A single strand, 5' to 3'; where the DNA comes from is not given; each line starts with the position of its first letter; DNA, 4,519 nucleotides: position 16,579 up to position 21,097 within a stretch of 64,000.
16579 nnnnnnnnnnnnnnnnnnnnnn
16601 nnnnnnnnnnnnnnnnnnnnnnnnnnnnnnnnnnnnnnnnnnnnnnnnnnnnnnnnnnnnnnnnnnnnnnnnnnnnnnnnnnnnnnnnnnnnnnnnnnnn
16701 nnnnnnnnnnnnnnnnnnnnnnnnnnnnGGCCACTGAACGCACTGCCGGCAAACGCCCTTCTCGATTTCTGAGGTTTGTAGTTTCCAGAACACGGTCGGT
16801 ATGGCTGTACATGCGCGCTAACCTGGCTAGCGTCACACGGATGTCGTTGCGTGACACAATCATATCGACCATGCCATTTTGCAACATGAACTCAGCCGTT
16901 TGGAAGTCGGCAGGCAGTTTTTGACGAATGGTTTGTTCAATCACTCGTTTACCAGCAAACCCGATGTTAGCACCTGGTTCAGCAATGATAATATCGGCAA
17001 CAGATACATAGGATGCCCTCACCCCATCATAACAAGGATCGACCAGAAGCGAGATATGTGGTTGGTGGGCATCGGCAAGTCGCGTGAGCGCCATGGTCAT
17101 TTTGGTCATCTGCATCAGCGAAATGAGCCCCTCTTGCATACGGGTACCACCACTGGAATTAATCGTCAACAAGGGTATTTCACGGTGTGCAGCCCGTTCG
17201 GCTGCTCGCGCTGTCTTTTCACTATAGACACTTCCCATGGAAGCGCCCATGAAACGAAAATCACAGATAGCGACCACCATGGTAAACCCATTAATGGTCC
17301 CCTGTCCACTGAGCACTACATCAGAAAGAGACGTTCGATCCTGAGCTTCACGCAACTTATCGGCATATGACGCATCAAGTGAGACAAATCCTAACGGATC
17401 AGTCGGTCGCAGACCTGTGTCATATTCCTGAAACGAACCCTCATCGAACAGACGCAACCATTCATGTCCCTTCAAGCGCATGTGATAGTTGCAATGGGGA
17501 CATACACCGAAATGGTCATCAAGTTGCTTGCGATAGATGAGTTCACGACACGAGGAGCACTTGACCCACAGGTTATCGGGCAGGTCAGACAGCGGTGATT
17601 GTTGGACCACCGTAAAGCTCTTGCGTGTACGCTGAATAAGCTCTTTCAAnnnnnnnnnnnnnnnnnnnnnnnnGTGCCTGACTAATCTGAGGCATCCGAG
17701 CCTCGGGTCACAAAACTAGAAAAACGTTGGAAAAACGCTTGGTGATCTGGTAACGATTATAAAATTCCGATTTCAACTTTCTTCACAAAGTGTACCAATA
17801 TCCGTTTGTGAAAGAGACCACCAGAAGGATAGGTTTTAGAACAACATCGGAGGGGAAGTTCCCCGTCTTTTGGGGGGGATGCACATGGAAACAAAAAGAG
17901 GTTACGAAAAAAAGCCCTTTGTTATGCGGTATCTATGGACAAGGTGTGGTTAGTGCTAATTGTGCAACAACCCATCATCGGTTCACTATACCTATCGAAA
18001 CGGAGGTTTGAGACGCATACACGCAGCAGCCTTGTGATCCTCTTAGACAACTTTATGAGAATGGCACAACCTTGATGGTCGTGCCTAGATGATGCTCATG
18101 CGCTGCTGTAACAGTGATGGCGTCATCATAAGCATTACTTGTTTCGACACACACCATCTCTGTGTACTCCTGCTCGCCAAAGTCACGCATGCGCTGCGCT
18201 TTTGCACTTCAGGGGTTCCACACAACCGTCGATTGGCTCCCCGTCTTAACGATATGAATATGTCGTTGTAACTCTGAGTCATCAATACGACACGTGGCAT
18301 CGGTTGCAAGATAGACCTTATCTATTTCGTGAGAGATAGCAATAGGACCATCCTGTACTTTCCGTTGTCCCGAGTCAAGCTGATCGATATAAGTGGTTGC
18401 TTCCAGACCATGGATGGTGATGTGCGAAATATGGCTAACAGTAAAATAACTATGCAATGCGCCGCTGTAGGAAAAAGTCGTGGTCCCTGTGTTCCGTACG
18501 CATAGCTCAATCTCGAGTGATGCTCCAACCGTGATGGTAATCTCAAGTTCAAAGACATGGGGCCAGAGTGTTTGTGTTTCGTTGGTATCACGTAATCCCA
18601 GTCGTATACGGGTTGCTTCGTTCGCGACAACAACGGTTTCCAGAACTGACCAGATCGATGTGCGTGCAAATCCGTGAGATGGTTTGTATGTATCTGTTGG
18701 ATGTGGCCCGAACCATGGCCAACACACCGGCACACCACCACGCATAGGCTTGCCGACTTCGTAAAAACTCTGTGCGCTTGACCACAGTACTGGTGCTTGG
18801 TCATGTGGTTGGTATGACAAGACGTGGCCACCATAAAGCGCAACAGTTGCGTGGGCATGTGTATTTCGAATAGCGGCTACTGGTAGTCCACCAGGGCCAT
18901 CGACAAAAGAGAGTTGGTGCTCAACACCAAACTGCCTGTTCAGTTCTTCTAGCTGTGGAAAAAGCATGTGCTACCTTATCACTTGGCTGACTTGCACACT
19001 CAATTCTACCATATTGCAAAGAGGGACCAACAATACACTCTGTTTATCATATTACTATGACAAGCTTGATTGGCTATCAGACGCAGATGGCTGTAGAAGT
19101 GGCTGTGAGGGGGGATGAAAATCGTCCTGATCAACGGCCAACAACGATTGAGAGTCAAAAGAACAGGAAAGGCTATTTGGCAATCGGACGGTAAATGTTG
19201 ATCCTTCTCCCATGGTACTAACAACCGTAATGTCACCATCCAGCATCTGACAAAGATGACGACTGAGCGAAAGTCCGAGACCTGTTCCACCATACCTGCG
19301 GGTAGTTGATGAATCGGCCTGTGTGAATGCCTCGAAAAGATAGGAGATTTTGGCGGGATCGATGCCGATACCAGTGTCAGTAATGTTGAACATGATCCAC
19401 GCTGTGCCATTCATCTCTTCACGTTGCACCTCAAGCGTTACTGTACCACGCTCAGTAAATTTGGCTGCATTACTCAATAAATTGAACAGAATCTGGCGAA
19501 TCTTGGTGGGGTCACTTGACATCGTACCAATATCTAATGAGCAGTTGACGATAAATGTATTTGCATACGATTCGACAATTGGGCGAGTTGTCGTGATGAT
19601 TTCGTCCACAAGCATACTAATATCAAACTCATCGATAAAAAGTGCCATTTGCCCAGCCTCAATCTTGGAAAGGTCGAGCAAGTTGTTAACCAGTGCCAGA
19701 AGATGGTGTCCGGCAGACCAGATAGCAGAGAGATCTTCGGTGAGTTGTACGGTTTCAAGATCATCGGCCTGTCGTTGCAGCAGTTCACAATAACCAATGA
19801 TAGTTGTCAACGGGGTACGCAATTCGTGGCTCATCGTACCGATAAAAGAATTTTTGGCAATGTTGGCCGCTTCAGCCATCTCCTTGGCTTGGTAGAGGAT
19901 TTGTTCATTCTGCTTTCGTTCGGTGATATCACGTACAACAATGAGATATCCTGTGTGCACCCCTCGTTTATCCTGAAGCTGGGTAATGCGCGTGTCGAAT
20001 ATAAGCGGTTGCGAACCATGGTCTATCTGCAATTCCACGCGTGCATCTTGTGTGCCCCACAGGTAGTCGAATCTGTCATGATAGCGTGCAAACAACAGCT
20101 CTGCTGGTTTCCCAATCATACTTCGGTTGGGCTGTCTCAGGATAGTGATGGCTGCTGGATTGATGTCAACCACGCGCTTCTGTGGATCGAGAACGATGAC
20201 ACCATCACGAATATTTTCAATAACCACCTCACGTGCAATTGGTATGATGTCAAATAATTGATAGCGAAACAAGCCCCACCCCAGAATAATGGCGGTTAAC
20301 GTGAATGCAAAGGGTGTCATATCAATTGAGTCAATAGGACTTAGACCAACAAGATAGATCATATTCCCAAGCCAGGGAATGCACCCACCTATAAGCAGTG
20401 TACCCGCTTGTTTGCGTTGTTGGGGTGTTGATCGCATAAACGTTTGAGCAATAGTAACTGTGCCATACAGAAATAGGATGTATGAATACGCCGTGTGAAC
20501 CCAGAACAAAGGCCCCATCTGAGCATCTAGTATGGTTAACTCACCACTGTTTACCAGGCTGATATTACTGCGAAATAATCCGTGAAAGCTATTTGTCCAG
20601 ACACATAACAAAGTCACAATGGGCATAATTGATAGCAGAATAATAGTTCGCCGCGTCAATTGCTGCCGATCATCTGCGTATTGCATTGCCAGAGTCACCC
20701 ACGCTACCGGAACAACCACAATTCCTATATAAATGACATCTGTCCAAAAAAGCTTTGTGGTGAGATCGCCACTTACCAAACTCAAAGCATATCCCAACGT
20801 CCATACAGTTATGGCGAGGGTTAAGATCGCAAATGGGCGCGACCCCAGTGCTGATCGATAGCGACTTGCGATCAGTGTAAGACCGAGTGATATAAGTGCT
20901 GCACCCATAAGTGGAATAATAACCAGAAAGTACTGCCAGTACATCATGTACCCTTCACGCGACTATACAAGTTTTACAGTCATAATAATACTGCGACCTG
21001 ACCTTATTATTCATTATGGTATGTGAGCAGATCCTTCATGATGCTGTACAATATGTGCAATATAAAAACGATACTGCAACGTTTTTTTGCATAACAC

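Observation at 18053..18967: In-frame TGA replacing the conserved tryptophan (WNPW) of a YeaD-like aldose-1-epimerase gene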

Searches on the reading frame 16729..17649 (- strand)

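Call 41: search_protein_families(library=ncbifam, proteins=[window:16729-17649:-])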
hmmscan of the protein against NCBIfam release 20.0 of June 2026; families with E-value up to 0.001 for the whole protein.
window:16729-17649:- (307 aa): 4 families
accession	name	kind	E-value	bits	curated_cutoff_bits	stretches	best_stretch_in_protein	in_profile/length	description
TIGR00515.1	accD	equivalog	1.7e-99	332.8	317.45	1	13-284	11-282/285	acetyl-CoA carboxylase, carboxyltransferase subunit beta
TIGR01117.1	mmdA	subfamily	1.2e-15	57.3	998.8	1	87-244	45-203/512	methylmalonyl-CoA decarboxylase subunit alpha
NF005530.0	PRK07189.1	equivalog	1.6e-12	47.1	228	1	67-240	25-192/303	biotin-independent malonate decarboxylase subunit beta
TIGR03133.1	malonate_beta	equivalog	2.2e-12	46.8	278.15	1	96-240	33-182/274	biotin-independent malonate decarboxylase subunit beta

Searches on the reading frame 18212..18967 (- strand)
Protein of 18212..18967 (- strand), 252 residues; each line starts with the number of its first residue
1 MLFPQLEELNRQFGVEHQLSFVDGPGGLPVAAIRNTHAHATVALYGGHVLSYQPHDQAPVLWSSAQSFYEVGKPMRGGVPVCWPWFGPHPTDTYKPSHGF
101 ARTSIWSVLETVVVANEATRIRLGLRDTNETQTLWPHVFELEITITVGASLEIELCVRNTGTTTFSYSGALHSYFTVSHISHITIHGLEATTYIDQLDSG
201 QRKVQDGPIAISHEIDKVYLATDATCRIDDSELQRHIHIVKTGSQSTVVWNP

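Call 41: search_protein_families(library=ncbifam, proteins=[window:18212-18967:-])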
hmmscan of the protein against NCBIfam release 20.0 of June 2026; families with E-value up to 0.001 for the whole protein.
window:18212-18967:- (252 aa): 0 families

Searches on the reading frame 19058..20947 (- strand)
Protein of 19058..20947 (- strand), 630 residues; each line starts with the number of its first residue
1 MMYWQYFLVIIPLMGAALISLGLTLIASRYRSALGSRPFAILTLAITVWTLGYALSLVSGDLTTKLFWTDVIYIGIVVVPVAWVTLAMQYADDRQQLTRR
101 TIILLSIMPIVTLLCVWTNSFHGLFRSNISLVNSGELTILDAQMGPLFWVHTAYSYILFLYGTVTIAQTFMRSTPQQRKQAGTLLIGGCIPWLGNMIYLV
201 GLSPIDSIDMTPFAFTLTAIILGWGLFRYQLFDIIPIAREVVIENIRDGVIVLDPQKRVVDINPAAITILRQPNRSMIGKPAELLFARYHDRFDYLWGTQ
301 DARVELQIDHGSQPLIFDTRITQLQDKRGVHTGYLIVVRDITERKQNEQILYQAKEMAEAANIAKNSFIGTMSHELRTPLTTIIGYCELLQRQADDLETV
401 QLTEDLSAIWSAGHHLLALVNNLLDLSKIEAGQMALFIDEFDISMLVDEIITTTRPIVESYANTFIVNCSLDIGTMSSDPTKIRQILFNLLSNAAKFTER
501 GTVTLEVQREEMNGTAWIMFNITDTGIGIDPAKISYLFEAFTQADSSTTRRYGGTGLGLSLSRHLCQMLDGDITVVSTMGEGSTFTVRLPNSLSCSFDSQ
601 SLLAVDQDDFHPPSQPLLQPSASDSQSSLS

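Call 41: search_protein_families(library=ncbifam, proteins=[window:19058-20947:-])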
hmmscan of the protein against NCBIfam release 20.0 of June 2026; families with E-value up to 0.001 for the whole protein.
window:19058-20947:- (630 aa): 80 families (the best 25 are shown)
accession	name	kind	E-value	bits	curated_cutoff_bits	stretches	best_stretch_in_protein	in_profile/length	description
NF041947.1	LuxQ_Vibrio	equivalog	2.4e-68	230.8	1200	1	252-594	364-699/843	quorum-sensing autoinducer 2 sensor kinase/phosphatase LuxQ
TIGR02956.1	TMAO_torS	equivalog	1.3e-66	225.4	676.5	1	352-592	451-683/967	TMAO reductase system sensor histidine kinase/response regulator TorS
NF038297.2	hybrid_HK_HrmK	equivalog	4.4e-61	207.3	725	1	334-600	204-466/607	hybrid histidine kinase/response regulator HrmK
NF047874.1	MASE3_PAS_HK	subfamily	1.4e-60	205.8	560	1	241-593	269-627/655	MASE3 domain-containing sensor histidine kinase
NF046044.1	PnpS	equivalog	2e-60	204.9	400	1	240-590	58-390/390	two-component system histidine kinase PnpS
NF008318.0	PRK11107.1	equivalog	1.7e-59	201.8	890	1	352-594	280-521/920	two-component sensor histidine kinase BarA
NF011874.0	PRK15347.1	equivalog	1.1e-58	199.1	852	1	349-590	382-613/921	two component system sensor kinase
NF033092.0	HK_WalK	equivalog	7.1e-56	190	725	1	241-590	262-593/594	cell wall metabolism sensor histidine kinase WalK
NF008099.0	PRK10841.1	equivalog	6.5e-53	179.7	920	1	336-590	441-689/949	two-component system sensor histidine kinase RcsC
NF008302.0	PRK11091.1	equivalog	7e-53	179.9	838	1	315-593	240-507/779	aerobic respiration two-component sensor histidine kinase ArcB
TIGR02966.1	phoR_proteo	equivalog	7e-53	179.8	334.2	1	243-589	12-333/333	phosphate regulon sensor histidine kinase PhoR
NF008468.0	PRK11360.1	equivalog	8.5e-52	176.3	646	1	240-591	271-608/616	two-component system sensor histidine kinase AtoS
NF045901.1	HisKinLetSLeg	equivalog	1.9e-51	175.1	1650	1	341-589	271-516/906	two-component system sensor histidine kinase LetS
NF008543.0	PRK11466.1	equivalog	5.4e-50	170.1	982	1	353-593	432-664/914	TMAO reductase system sensor histidine kinase/response regulator TorS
NF050805.1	CellDivHKDivJCaul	equivalog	1.4e-43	149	1000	1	319-595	252-524/531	cell cycle sensor histidine kinase DivJ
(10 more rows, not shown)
